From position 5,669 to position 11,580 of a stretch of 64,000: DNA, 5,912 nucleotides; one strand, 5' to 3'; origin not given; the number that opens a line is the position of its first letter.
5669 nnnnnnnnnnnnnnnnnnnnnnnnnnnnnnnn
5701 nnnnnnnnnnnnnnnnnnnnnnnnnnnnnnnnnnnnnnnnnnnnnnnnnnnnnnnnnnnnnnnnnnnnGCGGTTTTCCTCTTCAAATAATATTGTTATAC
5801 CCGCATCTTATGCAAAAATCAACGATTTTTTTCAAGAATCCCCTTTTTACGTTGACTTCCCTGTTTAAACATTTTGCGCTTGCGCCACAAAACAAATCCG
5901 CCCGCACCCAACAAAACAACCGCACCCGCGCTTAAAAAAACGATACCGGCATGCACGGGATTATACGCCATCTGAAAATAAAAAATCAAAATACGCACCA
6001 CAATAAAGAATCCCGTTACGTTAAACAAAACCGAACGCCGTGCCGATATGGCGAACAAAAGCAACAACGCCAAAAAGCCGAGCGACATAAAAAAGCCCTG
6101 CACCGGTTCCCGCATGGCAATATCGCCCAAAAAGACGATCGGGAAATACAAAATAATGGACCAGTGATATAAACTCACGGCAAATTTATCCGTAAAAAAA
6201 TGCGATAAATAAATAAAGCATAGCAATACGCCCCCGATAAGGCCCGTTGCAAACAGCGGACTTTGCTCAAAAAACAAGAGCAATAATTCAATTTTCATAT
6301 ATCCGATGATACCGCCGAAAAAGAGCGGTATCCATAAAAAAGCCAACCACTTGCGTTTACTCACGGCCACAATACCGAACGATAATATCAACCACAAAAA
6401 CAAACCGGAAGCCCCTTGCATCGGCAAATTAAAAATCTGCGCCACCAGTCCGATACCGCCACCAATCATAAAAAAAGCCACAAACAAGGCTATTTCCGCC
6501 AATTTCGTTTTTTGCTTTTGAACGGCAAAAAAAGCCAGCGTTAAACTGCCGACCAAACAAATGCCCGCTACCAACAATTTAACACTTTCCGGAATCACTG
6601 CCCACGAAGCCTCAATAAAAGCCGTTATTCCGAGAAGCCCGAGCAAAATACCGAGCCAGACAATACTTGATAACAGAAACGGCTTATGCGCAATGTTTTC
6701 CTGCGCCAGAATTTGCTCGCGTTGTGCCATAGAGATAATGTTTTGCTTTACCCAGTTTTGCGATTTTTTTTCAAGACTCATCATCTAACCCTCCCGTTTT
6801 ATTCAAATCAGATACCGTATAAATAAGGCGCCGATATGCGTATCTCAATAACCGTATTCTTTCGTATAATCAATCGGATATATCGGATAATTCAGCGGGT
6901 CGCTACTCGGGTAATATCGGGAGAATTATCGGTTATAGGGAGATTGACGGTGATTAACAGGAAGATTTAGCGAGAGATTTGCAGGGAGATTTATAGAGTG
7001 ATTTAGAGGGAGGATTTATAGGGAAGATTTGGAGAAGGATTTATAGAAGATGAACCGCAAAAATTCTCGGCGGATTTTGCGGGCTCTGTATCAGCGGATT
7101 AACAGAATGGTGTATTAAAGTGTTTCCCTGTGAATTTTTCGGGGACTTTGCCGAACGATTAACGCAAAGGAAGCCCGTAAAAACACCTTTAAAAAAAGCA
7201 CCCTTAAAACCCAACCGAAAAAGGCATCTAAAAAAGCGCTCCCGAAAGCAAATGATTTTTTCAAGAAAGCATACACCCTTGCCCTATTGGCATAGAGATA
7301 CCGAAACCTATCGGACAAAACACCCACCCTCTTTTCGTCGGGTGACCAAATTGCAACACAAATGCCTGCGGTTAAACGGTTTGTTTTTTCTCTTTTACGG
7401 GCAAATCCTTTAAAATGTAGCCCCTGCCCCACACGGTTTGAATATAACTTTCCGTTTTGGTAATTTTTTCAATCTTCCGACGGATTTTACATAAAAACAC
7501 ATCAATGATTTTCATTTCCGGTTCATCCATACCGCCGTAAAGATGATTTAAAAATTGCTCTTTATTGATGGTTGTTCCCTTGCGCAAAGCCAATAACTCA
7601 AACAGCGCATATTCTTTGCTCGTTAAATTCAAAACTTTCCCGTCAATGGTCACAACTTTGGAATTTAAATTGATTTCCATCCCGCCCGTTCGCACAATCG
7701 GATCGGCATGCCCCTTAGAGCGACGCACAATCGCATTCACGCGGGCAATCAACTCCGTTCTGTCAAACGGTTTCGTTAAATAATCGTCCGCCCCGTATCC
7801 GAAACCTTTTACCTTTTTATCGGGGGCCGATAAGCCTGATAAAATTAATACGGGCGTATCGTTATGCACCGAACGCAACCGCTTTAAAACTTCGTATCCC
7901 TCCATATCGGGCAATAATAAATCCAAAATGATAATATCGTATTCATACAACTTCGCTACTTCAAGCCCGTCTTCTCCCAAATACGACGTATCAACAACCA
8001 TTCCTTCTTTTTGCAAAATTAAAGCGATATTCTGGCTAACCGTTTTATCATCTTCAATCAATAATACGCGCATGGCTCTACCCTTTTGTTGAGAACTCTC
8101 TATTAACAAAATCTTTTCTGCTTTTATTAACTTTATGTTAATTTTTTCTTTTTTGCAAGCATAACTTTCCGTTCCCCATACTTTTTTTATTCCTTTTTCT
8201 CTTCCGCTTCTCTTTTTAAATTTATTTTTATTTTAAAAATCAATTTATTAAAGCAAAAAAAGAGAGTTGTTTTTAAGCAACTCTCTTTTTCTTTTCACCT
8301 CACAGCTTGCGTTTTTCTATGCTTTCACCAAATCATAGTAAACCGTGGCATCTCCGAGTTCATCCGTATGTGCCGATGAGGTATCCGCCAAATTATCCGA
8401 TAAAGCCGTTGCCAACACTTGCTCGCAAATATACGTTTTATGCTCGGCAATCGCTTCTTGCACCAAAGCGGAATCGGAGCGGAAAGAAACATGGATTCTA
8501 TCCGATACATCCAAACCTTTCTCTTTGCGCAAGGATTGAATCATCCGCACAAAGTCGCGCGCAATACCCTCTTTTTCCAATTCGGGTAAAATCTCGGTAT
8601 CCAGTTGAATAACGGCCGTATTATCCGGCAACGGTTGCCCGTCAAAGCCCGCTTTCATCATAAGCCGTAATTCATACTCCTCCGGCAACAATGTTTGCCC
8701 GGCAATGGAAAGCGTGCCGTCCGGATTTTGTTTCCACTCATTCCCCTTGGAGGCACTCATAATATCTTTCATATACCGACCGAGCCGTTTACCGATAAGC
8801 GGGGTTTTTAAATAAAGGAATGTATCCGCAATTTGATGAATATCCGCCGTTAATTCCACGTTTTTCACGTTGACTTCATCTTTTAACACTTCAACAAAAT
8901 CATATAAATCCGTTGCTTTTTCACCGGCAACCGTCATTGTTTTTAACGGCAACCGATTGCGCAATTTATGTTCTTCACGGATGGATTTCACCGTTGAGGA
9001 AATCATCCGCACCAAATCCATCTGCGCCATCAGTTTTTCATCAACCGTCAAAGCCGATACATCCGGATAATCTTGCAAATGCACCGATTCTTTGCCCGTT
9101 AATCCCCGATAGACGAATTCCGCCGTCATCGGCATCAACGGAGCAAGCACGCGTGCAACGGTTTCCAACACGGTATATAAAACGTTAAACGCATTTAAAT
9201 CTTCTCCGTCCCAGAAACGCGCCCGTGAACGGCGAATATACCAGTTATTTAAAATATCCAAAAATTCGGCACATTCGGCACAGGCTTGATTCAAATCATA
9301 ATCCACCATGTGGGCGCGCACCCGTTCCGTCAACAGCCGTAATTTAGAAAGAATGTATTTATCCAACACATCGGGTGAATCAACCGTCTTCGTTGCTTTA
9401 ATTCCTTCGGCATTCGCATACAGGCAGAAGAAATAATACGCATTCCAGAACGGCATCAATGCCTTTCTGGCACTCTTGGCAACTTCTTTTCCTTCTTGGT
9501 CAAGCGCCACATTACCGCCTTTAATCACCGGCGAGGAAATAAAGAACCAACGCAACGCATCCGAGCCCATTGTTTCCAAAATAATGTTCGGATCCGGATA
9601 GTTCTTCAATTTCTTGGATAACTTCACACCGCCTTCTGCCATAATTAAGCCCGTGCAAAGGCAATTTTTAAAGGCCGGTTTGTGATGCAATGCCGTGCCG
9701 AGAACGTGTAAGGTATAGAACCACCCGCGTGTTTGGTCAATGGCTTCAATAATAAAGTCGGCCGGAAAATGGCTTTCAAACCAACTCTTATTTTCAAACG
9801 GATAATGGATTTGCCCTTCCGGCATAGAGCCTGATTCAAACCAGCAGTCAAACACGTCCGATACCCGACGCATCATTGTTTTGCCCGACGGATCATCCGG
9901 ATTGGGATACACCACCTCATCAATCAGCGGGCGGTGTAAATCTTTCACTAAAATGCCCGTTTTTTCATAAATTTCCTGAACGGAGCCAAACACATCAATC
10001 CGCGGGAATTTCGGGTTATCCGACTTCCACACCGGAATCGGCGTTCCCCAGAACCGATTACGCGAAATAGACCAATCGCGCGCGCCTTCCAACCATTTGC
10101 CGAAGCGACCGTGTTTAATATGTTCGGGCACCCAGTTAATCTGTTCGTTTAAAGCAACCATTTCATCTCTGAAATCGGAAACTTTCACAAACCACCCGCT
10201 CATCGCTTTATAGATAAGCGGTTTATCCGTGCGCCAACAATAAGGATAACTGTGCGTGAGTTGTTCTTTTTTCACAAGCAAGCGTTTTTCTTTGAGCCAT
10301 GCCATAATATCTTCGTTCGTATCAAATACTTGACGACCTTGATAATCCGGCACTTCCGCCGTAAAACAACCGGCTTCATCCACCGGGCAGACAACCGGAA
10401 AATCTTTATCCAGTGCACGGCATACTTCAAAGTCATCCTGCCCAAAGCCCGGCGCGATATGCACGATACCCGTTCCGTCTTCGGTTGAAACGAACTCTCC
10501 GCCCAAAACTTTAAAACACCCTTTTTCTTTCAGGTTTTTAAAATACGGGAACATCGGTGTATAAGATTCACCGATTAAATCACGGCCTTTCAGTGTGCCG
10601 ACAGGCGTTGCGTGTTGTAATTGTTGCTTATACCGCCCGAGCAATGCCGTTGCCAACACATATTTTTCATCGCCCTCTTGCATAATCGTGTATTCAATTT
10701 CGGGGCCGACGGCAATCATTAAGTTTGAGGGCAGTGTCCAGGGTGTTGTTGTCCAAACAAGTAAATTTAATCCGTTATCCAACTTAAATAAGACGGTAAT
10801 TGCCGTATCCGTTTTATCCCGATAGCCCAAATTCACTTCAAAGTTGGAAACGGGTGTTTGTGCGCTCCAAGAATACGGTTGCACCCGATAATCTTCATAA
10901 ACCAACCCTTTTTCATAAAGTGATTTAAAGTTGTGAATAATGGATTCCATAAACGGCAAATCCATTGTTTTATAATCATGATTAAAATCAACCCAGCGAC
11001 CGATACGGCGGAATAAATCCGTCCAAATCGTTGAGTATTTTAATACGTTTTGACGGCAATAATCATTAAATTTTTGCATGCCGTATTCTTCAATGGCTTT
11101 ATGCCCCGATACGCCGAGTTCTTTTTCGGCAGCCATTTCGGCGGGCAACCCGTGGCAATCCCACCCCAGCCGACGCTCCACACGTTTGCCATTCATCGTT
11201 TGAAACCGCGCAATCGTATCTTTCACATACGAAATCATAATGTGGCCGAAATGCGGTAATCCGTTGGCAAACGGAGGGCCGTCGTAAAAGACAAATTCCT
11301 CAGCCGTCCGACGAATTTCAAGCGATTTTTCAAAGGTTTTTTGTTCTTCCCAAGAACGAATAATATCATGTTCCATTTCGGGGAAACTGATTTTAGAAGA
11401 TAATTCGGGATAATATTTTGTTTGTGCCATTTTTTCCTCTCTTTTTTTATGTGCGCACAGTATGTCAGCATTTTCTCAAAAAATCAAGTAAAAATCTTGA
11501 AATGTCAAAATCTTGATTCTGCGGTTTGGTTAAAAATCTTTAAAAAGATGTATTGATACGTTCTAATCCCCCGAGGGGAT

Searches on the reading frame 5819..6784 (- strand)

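Call 81: search_protein_families(library=pfam, proteins=[window:5819-6784:-], max_evalue=1e-8)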
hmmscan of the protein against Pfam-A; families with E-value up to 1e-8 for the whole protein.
window:5819-6784:- (321 aa): 1 family
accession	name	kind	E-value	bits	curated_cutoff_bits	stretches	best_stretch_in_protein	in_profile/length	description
PF09925.14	DUF2157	-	2.7e-24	86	32.4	1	10-147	2-145/146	Predicted membrane protein (DUF2157)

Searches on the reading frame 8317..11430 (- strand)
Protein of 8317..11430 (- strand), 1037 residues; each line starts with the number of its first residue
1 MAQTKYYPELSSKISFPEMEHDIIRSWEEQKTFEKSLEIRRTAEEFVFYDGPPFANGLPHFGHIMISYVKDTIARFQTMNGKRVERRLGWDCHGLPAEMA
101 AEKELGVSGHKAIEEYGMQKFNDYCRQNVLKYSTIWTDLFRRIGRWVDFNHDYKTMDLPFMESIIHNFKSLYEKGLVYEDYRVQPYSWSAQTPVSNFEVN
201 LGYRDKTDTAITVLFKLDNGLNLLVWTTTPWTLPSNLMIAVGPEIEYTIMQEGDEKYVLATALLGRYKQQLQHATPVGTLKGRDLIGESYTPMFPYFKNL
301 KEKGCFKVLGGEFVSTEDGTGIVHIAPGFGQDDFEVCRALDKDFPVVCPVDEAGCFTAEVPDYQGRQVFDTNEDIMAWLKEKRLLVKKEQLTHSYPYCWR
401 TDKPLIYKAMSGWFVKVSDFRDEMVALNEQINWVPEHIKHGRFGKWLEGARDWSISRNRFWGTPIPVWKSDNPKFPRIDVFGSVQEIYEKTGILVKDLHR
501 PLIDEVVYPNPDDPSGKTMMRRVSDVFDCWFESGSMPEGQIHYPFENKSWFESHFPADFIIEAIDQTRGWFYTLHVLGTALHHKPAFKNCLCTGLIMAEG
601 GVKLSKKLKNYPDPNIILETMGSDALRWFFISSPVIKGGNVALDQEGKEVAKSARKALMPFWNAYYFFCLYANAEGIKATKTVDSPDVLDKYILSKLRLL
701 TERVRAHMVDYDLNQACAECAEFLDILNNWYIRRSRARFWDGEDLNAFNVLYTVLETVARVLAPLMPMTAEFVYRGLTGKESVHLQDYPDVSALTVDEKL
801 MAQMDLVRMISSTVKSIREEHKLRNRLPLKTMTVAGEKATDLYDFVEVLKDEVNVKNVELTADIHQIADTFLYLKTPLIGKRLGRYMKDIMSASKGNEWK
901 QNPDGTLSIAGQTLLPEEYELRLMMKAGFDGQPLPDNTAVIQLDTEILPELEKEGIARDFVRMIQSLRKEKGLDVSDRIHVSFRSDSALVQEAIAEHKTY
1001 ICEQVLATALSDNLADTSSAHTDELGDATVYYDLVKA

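Call 81: search_protein_families(library=pfam, proteins=[window:8317-11430:-], max_evalue=1e-8)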
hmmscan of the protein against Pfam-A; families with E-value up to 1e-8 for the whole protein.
window:8317-11430:- (1037 aa): 4 families
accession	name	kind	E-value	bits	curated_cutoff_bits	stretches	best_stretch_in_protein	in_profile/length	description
PF00133.28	tRNA-synt_1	-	2.1e-130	435.6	22.7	1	23-637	2-409/414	tRNA synthetases class I (I, L, M and V)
PF08264.19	Anticodon_1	-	2.7e-30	105.6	25.1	1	690-831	1-146/148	Anticodon-binding domain of tRNA ligase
PF19302.4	DUF5915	-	1.9e-28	99.8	27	1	847-1028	2-186/195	Domain of unknown function (DUF5915)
PF09334.17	tRNA-synt_1g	-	8.2e-16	58.2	20.1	0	53-129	8-83/391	tRNA synthetases class I (M)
